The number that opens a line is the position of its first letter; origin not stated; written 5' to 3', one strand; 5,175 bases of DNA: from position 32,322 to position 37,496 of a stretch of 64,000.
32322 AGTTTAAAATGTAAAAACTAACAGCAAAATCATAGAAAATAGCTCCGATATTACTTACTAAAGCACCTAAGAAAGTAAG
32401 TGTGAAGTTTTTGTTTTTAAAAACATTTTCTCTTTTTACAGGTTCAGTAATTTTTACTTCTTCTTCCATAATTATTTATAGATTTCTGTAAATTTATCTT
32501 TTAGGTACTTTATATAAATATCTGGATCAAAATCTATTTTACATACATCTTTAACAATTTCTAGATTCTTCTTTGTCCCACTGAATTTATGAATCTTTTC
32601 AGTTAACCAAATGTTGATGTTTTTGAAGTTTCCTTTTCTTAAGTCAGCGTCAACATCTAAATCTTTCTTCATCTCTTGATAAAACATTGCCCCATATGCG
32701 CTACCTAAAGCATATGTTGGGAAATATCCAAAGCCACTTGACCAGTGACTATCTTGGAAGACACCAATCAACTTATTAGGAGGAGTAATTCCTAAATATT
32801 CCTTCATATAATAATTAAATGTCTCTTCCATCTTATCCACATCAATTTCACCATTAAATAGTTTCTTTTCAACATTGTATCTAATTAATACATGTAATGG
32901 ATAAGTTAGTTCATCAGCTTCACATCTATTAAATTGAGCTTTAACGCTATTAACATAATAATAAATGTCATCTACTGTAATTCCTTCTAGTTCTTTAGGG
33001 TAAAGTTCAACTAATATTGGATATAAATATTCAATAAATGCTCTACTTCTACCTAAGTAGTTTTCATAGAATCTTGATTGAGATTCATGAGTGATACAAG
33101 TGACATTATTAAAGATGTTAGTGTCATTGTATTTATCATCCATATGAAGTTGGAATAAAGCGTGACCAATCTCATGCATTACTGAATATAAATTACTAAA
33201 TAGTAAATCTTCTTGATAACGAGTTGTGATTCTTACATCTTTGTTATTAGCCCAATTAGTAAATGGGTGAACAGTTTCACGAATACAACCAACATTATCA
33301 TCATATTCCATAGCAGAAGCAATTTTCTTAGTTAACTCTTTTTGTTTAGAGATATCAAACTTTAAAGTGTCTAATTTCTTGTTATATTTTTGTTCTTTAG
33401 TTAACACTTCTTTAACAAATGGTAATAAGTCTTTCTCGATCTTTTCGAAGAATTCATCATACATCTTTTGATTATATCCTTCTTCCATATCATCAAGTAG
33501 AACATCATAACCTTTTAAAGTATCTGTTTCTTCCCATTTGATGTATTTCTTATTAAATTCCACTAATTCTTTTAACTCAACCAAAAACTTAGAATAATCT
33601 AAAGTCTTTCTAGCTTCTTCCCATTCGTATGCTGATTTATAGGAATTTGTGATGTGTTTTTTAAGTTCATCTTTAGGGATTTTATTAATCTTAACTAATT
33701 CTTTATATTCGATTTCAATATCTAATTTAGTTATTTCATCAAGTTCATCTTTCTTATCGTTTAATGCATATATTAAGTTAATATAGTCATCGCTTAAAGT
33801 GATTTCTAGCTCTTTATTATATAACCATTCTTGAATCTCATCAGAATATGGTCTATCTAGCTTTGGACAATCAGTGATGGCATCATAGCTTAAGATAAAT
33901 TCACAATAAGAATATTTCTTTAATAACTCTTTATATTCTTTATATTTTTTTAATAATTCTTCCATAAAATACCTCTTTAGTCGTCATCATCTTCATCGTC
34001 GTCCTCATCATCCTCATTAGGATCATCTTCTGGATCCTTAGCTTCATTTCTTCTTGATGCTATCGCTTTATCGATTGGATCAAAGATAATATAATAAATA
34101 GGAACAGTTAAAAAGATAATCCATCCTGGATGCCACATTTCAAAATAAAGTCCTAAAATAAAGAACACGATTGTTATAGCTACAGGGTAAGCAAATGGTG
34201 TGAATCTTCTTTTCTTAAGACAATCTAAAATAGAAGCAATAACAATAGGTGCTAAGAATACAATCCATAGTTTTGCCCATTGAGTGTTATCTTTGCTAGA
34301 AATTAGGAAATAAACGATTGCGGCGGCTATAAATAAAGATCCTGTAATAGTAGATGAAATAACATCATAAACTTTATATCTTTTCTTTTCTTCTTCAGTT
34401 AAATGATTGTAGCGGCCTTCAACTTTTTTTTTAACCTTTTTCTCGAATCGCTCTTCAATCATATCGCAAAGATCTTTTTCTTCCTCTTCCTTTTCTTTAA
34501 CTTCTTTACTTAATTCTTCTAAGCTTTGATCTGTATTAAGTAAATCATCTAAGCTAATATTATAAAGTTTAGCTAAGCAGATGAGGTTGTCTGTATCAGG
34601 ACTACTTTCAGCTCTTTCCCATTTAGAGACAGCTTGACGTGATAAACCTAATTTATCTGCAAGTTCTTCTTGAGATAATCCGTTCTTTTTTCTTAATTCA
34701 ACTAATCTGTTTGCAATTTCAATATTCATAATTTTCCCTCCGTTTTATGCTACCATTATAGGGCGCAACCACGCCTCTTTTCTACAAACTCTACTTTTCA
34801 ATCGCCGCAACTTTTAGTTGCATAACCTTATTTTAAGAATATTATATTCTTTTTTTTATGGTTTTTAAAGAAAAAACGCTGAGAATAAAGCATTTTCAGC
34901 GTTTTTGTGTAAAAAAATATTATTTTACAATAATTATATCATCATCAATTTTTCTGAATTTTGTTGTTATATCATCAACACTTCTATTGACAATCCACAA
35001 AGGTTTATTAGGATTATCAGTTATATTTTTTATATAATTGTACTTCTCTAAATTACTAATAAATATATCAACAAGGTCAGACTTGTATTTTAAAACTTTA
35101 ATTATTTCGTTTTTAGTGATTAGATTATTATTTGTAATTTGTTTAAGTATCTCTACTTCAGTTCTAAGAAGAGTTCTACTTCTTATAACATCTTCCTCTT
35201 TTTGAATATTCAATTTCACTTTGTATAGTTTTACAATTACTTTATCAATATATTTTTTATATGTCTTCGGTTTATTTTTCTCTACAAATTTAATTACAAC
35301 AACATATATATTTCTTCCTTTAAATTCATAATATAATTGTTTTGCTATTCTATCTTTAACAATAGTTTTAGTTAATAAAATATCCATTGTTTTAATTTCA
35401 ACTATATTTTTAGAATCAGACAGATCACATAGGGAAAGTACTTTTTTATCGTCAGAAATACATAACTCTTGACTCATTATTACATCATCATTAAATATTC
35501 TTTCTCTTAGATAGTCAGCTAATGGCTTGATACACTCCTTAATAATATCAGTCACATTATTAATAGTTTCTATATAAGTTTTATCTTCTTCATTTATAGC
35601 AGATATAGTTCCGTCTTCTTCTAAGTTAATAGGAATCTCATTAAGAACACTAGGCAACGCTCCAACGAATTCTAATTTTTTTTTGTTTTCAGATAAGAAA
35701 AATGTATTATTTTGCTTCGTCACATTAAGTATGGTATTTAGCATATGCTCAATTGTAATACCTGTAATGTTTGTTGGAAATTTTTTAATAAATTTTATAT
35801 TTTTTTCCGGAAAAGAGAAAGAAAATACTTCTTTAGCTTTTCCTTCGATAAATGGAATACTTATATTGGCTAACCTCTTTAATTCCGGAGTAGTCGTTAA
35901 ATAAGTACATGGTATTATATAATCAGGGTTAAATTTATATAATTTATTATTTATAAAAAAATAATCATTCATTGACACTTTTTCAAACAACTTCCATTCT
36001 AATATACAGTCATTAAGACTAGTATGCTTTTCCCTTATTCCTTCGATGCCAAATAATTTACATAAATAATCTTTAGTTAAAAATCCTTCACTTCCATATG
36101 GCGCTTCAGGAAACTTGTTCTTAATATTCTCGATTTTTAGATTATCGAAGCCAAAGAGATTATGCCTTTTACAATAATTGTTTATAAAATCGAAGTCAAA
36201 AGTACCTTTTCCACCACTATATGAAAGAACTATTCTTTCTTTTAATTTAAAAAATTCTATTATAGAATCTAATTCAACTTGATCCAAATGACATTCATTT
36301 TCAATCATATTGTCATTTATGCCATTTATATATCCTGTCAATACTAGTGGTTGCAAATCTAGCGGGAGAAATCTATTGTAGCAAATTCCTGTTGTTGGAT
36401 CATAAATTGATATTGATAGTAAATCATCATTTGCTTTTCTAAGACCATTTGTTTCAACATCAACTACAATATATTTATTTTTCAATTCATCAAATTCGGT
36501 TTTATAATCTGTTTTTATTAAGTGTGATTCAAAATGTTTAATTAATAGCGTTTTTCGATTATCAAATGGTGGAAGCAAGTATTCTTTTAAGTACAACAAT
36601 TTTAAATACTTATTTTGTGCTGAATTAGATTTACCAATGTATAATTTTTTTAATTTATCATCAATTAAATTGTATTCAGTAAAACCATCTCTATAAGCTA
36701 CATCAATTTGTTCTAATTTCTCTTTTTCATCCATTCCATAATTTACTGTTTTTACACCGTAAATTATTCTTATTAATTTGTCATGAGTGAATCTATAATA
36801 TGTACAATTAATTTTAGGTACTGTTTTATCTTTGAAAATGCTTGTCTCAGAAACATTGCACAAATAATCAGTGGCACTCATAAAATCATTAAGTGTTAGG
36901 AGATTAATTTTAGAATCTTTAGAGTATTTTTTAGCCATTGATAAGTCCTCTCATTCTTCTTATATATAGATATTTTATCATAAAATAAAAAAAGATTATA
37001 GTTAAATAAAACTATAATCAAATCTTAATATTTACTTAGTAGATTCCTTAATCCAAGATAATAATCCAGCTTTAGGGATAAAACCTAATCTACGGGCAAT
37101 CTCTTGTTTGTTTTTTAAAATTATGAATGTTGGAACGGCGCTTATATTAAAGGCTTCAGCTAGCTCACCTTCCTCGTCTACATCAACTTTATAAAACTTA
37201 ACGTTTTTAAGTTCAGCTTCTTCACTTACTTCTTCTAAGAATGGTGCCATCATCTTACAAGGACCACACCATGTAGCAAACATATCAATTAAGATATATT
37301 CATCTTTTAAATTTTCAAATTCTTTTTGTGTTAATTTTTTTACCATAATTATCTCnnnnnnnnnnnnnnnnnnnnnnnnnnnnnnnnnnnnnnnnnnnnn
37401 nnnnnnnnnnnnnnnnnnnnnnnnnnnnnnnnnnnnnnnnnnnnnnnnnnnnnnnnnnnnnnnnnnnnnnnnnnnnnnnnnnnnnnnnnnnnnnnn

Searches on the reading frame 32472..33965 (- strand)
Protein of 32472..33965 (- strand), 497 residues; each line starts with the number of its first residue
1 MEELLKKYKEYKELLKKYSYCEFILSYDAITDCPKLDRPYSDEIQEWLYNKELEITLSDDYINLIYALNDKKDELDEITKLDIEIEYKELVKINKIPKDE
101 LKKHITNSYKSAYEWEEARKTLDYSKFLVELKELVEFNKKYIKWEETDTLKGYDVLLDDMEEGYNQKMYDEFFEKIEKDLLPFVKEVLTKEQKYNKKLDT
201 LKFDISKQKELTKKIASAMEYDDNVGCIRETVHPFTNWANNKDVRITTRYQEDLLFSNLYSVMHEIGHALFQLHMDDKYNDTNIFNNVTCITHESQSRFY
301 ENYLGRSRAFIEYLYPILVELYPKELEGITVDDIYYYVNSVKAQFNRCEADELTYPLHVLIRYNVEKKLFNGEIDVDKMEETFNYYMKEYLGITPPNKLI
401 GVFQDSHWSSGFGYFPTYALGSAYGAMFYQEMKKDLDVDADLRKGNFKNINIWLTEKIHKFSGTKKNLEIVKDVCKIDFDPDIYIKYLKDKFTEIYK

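Call 86: search_protein_families(library=pfam, proteins=[window:32472-33965:-], max_evalue=0.00001)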
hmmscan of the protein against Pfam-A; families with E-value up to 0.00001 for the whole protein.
window:32472-33965:- (497 aa): 1 family
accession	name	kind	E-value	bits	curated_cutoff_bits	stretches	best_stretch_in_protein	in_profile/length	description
PF02074.21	Peptidase_M32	-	2.4e-133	445.8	25.1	1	9-492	3-489/489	Carboxypeptidase Taq (M32) metallopeptidase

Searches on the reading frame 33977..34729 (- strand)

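Call 86: search_protein_families(library=pfam, proteins=[window:33977-34729:-], max_evalue=0.00001)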
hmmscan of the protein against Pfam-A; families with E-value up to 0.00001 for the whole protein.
window:33977-34729:- (250 aa): 5 families
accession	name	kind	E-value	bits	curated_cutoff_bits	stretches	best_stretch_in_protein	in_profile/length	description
PF01381.28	HTH_3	-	2e-18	66.6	23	1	11-63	3-55/55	Helix-turn-helix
PF12844.13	HTH_19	-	9.5e-10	38.7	30.2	1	7-66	2-61/64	Helix-turn-helix domain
PF13560.12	HTH_31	-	2e-09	38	27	1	5-62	2-60/64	Helix-turn-helix domain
PF13443.12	HTH_26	-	9.5e-07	29.4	22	1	8-67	1-61/63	Cro/C1-type HTH DNA-binding domain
PF07022.19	Phage_CI_repr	-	4e-06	27.5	22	1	18-67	12-61/65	Bacteriophage CI repressor helix-turn-helix domain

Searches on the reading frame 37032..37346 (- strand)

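Call 86: search_protein_families(library=pfam, proteins=[window:37032-37346:-], max_evalue=0.00001)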
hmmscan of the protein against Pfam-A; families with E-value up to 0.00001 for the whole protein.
window:37032-37346:- (104 aa): 6 families
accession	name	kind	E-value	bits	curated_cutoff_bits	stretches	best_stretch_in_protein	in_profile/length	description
PF00085.26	Thioredoxin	-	1.6e-26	92.8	23.5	1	2-101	2-103/103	Thioredoxin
PF13098.12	Thioredoxin_2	-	3.5e-08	34.2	27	1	16-98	6-103/104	Thioredoxin-like domain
PF13905.12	Thioredoxin_8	-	8.4e-08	32.9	27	0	48-83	59-94/94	Thioredoxin-like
PF00578.27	AhpC-TSA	-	2.1e-07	31.4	26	1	8-90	18-101/124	AhpC/TSA family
PF08534.16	Redoxin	-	8.2e-07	29.4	26.6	1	6-89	19-104/148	Redoxin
PF14595.12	Thioredoxin_9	-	1e-06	29.1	25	1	5-92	31-119/129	Thioredoxin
